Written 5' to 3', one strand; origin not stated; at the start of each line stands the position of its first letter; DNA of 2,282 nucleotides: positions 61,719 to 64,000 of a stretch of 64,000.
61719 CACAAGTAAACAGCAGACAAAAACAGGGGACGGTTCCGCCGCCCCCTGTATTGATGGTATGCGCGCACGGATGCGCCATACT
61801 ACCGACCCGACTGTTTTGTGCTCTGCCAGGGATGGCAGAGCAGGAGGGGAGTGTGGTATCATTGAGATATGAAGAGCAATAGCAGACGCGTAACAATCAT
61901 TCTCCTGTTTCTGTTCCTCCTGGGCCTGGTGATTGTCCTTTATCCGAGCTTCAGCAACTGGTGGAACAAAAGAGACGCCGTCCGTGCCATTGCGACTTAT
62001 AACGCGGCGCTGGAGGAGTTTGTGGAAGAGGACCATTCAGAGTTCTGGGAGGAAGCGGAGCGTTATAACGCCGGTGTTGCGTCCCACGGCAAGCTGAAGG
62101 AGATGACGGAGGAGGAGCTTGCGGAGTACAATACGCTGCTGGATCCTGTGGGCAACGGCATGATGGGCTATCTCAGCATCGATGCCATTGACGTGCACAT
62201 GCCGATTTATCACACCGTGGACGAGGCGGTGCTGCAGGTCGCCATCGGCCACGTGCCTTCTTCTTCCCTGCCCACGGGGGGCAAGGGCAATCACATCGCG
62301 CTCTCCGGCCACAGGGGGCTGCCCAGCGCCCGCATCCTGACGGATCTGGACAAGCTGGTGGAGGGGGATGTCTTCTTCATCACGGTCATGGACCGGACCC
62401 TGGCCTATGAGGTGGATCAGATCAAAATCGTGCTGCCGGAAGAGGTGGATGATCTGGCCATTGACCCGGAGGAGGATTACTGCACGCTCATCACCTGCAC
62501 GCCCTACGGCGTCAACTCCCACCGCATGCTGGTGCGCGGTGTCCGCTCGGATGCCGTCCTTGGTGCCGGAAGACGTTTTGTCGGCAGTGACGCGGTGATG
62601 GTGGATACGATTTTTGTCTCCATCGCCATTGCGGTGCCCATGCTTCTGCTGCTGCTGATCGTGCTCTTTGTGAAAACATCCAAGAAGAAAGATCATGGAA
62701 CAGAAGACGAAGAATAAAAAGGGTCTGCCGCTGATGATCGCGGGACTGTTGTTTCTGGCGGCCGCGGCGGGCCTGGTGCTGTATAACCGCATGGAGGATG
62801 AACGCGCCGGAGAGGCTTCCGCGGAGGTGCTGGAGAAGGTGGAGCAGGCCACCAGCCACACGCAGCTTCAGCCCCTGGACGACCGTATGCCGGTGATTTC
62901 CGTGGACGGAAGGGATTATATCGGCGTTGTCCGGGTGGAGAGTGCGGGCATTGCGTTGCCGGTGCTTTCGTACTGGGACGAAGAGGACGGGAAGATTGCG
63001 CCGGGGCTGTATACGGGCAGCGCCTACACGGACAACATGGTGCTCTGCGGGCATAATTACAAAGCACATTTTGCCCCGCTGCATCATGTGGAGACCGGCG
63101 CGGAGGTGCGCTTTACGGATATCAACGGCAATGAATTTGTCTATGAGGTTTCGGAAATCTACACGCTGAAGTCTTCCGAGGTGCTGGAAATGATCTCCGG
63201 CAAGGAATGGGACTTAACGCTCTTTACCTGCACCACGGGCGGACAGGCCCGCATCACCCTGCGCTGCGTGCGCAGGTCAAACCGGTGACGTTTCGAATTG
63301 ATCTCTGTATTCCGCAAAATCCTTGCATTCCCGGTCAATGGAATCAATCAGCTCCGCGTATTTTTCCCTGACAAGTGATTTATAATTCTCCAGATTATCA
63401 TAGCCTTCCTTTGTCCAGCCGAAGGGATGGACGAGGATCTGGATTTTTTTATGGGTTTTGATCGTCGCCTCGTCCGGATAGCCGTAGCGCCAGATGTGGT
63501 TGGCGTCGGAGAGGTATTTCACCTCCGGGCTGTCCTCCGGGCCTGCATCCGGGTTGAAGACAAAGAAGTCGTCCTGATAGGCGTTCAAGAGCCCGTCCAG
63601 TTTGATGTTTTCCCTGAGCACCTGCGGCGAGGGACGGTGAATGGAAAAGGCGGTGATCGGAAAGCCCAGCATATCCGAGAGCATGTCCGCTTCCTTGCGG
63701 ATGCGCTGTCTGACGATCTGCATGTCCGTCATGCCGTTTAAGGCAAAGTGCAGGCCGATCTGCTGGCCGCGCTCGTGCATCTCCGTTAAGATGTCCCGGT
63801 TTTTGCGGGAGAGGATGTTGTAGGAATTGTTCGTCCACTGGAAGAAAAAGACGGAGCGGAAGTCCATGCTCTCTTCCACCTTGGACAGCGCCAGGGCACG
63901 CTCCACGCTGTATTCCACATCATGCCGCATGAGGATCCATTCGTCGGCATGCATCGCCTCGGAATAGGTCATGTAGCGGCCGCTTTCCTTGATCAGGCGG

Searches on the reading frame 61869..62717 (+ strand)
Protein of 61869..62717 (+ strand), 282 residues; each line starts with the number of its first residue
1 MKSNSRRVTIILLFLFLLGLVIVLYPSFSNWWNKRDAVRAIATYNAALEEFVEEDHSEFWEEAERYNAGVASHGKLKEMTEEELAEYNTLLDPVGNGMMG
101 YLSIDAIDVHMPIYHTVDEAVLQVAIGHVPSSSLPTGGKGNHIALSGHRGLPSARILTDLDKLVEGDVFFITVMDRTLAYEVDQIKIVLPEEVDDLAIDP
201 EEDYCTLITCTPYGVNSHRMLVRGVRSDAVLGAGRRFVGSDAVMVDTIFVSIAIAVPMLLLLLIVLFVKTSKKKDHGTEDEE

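Call 20: search_protein_families(library=pfam, proteins=[window:61869-62717:+], max_evalue=0.001)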
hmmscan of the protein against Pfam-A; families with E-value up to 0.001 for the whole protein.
window:61869-62717:+ (282 aa): 1 family
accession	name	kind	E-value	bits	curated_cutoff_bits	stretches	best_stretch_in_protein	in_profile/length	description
PF04203.18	Sortase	-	4.1e-22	78.7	26.6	1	102-226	1-124/125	Sortase domain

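Call 23: find_homologous_proteins(query=window:61869-62717:+, max_evalue=1e-30)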
Query window:61869-62717:+ (282 aa): 7965 proteins with E <= 1e-30 among 8000 candidates; the best 120 are listed.
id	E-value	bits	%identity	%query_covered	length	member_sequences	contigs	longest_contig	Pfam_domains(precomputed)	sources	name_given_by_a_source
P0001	8.1e-183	624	100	100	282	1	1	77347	PF04203.19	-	-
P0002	2.7e-158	544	86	99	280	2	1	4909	PF04203.19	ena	-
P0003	3.4e-137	475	76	91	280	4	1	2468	PF04203.19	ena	-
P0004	3.3e-131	455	74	91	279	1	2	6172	PF04203.19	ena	-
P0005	4.7e-131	455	74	91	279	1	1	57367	PF04203.19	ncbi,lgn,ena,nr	ncbi:MAG: class C sortase [Lachnospiraceae bacterium]|nr:class C sortase [Lachnospiraceae bacterium]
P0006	7.5e-112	392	64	97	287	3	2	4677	PF04203.19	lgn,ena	-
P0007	1.9e-110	387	64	96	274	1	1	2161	PF04203.19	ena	-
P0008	6.5e-110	385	63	93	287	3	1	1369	PF04203.19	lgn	-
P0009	1.1e-109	385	63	91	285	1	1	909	PF04203.19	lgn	-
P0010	8.2e-109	382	64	96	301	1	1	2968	PF04203.19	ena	-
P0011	1.7e-108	381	63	96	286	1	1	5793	PF04203.19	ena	-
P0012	2.0e-108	380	63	95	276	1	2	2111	PF04203.19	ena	-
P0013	6.9e-108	379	62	95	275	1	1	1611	PF04203.19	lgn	-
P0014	6.2e-104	366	61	94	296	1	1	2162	PF04203.19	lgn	-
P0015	2.8e-103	364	60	96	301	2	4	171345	PF04203.19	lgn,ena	-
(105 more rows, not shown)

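Call 24: find_encoding_contigs(protein=P0002, flank=5000, max_places=3)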
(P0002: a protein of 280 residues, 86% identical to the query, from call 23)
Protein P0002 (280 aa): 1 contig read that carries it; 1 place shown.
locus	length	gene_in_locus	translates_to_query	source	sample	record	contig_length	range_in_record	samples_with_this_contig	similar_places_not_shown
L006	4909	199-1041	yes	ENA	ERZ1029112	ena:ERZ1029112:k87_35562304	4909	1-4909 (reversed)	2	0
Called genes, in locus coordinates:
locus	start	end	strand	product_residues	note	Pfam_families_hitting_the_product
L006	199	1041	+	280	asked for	PF04203:Sortase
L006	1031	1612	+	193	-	PF04203:Sortase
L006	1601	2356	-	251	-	-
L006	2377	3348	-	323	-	PF00551:Formyl_trans_N (weak), PF02911:Formyl_trans_C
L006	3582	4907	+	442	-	?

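Call 25: find_encoding_contigs(protein=P0005, flank=10000, max_places=3)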
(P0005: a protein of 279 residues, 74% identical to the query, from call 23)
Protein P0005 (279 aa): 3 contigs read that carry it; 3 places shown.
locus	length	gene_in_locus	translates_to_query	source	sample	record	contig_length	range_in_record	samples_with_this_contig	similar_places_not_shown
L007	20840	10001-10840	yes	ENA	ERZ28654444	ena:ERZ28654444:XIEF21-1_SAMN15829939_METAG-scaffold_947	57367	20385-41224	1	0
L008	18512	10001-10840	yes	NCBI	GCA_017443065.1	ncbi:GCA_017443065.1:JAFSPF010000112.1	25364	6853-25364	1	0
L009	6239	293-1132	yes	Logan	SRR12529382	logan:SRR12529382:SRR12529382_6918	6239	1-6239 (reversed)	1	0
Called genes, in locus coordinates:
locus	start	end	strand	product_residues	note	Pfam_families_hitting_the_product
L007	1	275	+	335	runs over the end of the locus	-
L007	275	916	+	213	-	PF10502:Peptidase_S26, PF00717:Peptidase_S24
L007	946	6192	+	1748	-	PF17961:Big_8 (faint), PF05738:Cna_B (weak), PF17802:SpaA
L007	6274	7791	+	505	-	PF17802:SpaA, PF00746:Gram_pos_anchor (weak)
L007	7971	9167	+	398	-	PF05738:Cna_B (weak)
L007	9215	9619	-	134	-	PF01850:PIN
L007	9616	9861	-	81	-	PF02604:PhdYeFM_antitox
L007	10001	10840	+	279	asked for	PF04203:Sortase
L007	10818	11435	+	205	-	PF04203:Sortase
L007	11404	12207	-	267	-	-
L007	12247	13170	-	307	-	PF00551:Formyl_trans_N, PF02911:Formyl_trans_C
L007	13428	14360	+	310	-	PF00145:DNA_methylase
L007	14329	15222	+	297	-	PF09015:NgoMIV_restric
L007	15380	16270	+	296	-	PF03009:GDPD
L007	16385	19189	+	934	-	PF01326:PPDK_N, PF00391:PEP-utilizers, PF02896:PEP-utilizers_C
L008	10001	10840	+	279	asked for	PF04203:Sortase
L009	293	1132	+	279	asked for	PF04203:Sortase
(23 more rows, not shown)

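Call 26: find_encoding_contigs(protein=P0004, flank=5000, max_places=3)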
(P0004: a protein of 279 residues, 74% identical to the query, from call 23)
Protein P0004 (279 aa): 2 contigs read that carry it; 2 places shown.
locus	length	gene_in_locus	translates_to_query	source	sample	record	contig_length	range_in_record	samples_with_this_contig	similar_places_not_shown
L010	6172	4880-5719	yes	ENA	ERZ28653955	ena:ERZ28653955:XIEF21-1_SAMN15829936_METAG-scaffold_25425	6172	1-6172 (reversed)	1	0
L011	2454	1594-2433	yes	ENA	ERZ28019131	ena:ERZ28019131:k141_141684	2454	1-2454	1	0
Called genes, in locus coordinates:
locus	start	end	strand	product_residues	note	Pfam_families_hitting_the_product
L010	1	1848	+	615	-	?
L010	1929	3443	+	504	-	PF16569:GramPos_pilinBB (weak), PF17802:SpaA (weak), PF00746:Gram_pos_anchor (weak)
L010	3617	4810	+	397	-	-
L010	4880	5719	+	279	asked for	PF04203:Sortase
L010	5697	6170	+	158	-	?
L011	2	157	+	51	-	?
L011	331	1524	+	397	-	-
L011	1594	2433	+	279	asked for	PF04203:Sortase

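Call 34: find_encoding_contigs(protein=P0001, flank=10000, max_places=3)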
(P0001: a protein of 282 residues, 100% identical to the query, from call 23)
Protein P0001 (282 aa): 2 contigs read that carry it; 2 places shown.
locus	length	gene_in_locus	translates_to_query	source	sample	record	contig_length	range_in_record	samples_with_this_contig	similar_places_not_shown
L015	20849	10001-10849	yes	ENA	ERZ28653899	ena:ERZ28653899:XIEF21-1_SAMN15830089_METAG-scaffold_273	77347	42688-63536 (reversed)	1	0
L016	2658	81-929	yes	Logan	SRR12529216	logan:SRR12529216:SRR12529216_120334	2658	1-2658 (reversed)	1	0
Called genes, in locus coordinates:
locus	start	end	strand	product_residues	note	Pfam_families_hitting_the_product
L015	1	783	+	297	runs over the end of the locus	-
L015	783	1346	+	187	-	PF10502:Peptidase_S26, PF00717:Peptidase_S24 (weak)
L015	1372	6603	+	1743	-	PF17961:Big_8 (faint), PF05738:Cna_B (faint), PF17802:SpaA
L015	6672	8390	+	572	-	PF17802:SpaA, PF00746:Gram_pos_anchor (faint)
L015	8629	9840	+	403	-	PF05738:Cna_B (weak)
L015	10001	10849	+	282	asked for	PF04203:Sortase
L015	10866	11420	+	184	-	PF04203:Sortase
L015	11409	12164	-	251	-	-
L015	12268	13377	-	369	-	PF00551:Formyl_trans_N, PF02911:Formyl_trans_C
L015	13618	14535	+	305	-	PF04754:Transposase_31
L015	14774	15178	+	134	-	PF00132:Hexapep, PF14602:Hexapep_2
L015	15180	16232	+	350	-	PF01263:Aldose_epim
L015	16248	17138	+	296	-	PF00135:COesterase, PF20434:BD-FAE, PF07859:Abhydrolase_3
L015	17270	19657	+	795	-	-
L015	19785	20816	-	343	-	PF03009:GDPD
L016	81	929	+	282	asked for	PF04203:Sortase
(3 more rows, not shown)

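Call 49: find_homologous_proteins(query=L015:19785-20816:-, max_evalue=1e-40)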
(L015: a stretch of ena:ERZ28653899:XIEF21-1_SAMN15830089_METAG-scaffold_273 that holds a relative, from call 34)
Query L015:19785-20816:- (343 aa): 7208 proteins with E <= 1e-40 among 8000 candidates; the best 120 are listed.
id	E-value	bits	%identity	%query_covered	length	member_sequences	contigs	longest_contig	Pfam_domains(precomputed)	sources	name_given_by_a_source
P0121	2.4e-230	781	100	100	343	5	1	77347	PF03009.24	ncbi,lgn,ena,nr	ncbi:MAG: glycerophosphodiester phosphodiesterase [Lachnospiraceae bacterium]|nr:glycerophosphodiest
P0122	3.2e-157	541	74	100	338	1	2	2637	PF03009.24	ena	-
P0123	3.9e-145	501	66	100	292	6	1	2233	PF03009.24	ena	-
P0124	2.9e-120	419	59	100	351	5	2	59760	PF03009.24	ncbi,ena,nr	ncbi:MAG: glycerophosphodiester phosphodiesterase [Lachnospiraceae bacterium]|nr:glycerophosphodiest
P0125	3.2e-114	400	52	96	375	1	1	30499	PF03009.24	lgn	-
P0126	1.2e-96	342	53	98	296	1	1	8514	PF03009.24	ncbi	-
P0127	6.6e-96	339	51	99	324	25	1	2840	PF03009.24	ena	-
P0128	7.9e-96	339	51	99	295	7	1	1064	PF03009.24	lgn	-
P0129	8.8e-96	339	51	99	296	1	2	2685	PF03009.24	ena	-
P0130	1.1e-95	339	52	99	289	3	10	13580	PF03009.24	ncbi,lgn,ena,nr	ncbi:MAG: glycerophosphodiester phosphodiesterase [Butyrivibrio sp.]|nr:glycerophosphodiester phosph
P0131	6.7e-95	336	52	94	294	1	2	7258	PF03009.24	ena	-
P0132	8.7e-95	336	51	98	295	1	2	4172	PF03009.24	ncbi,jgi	jgi:glycerophosphoryl diester phosphodiesterase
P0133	1.1e-94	335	51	98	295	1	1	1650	PF03009.24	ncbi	-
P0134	1.5e-94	335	52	94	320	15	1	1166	PF03009.24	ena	-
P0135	2.2e-94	334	51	99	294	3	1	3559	PF03009.24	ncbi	-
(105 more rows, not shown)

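Call 50: find_encoding_contigs(protein=P0121, flank=10000, max_places=4)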
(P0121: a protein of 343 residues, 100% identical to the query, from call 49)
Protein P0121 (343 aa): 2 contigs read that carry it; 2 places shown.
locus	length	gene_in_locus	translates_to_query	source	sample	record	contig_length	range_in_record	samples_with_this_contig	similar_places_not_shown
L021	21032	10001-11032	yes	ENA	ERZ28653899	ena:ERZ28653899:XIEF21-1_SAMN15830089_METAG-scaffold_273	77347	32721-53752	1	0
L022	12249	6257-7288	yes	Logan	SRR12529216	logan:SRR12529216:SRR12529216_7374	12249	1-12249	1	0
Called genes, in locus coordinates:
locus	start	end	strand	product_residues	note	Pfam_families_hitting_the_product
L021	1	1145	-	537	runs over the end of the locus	PF14264:Glucos_trans_II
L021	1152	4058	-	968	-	PF01326:PPDK_N, PF00391:PEP-utilizers, PF02896:PEP-utilizers_C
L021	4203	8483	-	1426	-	PF01471:PG_binding_1 (faint), PF08239:SH3_3 (faint), PF09479:Flg_new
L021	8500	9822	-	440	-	-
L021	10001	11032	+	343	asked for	PF03009:GDPD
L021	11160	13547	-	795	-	-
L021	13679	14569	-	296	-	PF00135:COesterase, PF20434:BD-FAE, PF07859:Abhydrolase_3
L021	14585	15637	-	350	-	PF01263:Aldose_epim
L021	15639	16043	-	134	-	PF00132:Hexapep, PF14602:Hexapep_2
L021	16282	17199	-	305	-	PF04754:Transposase_31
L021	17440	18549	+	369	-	PF00551:Formyl_trans_N, PF02911:Formyl_trans_C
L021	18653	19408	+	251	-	-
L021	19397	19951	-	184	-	PF04203:Sortase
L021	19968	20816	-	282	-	PF04203:Sortase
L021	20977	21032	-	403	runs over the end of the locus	PF05738:Cna_B (weak)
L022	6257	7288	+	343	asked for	PF03009:GDPD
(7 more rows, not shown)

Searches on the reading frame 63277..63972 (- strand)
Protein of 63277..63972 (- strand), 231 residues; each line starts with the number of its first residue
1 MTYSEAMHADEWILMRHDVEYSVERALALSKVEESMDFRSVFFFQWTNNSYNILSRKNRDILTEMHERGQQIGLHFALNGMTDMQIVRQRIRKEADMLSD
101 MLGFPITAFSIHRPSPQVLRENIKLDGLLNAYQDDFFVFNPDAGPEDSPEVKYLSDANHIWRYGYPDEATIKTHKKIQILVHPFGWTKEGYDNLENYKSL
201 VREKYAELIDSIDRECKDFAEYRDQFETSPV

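Call 33: find_encoding_contigs(protein=window:63277-63972:-, flank=10000, max_places=3)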
Protein window:63277-63972:- (231 aa): no gene with exactly this product is on record in the collection.

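Call 66: search_protein_families(library=pfam, proteins=[window:63277-63972:-], max_evalue=0.0001)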
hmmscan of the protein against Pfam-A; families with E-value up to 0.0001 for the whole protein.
window:63277-63972:- (231 aa): 0 families
